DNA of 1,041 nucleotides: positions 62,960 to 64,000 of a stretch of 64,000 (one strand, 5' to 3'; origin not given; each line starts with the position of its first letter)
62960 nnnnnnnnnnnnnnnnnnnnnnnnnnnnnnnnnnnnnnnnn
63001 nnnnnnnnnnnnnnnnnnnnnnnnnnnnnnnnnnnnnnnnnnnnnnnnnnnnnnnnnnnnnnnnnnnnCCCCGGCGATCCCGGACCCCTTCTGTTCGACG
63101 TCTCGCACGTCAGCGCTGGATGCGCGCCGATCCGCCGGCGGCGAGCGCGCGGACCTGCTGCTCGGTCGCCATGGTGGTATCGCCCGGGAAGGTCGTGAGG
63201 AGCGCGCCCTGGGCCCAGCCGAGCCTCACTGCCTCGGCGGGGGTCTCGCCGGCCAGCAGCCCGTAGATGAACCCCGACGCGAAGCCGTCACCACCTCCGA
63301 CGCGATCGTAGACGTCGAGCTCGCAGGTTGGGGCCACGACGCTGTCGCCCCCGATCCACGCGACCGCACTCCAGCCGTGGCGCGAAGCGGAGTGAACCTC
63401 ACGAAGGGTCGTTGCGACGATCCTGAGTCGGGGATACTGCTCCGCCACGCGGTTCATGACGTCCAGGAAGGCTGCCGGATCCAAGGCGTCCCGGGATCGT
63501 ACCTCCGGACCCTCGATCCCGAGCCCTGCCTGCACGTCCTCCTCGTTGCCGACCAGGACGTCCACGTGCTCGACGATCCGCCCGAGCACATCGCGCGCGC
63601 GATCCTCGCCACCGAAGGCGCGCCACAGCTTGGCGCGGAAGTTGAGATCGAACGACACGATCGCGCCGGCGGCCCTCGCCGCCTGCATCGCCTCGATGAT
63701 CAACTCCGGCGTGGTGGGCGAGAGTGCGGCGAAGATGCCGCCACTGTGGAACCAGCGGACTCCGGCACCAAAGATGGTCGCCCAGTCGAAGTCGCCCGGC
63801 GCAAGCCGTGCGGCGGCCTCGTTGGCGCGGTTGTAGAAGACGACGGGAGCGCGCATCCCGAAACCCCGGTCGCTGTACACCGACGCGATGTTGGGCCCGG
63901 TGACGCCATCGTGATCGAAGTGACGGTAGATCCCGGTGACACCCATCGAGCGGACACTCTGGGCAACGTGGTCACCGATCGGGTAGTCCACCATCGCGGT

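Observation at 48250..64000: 16-kb carbohydrate island combining NagA/NagB-type enzymes with a DegT aminotransferase, a Gfo/Idh/MocA oxidoreductase, a ceramidase-like amidase, a LarA-like protein, cupins, an SDR and KdgK: a candidate undescribed amino-sugar or aminocyclitol catabolic pathway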

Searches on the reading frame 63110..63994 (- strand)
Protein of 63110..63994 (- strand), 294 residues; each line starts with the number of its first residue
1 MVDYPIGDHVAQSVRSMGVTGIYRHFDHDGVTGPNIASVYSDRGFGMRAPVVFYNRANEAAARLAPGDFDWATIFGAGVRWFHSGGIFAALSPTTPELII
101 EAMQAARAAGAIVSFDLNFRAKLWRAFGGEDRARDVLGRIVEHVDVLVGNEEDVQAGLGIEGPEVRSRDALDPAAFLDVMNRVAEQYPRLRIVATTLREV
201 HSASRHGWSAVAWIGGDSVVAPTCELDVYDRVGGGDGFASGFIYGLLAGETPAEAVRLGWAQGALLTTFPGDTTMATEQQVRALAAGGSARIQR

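Call 5: search_protein_families(library=pfam, proteins=[window:63110-63994:-])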
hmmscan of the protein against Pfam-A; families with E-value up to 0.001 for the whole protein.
window:63110-63994:- (294 aa): 1 family
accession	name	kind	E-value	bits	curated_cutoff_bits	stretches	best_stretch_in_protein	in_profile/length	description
PF00294.29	PfkB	-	2.9e-17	63.4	25.8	1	7-275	65-298/302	pfkB family carbohydrate kinase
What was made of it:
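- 63110..64000 (-): PfkB kinase resembling 2-keto-3-deoxygluconate kinases; its 5' end lies beyond the window. PF00294 (call 5).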

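Call 7: search_protein_families(library=ncbifam, proteins=[window:63110-63994:-], max_evalue=0.00001)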
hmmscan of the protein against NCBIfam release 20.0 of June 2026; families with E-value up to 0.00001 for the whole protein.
window:63110-63994:- (294 aa): 8 families
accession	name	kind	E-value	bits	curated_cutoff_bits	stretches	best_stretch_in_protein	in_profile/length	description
NF041633.1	trifunc_aldol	exception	1.5e-65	221.8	700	1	5-294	300-580/580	KHG/KDPG aldolase/sugar kinase fusion protein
NF041332.1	KDG_KDGal_kin_Halo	equivalog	6.2e-33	114.6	440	1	3-294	58-320/320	bifunctional 2-dehydro-3-deoxygluconokinase/2-dehydro-3-deoxygalactonokinase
TIGR04382.1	myo_inos_iolC_N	equivalog_domain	4e-24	85.5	300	1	48-281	100-305/309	5-dehydro-2-deoxygluconokinase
NF040938.1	KDG_KDGal_kin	equivalog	1.9e-19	69.9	400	1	7-168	59-208/305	bifunctional 2-dehydro-3-deoxygluconokinase/2-dehydro-3-deoxygalactonokinase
NF006957.1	PRK09434.1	equivalog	1e-08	35.1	450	1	80-271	120-291/302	fructokinase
NF052444.1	DhDoxglucKinKdgK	equivalog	1.3e-07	31.3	400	0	82-148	130-193/303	2-dehydro-3-deoxygluconokinase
NF049991.1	TagKinase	equivalog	1.7e-07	30.4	420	0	53-160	111-211/321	tagatose kinase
NF053626.1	RibKinHalex1628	equivalog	1.4e-06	28.1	330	1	216-284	220-290/293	ATP-dependent ribose-1-phosphate kinase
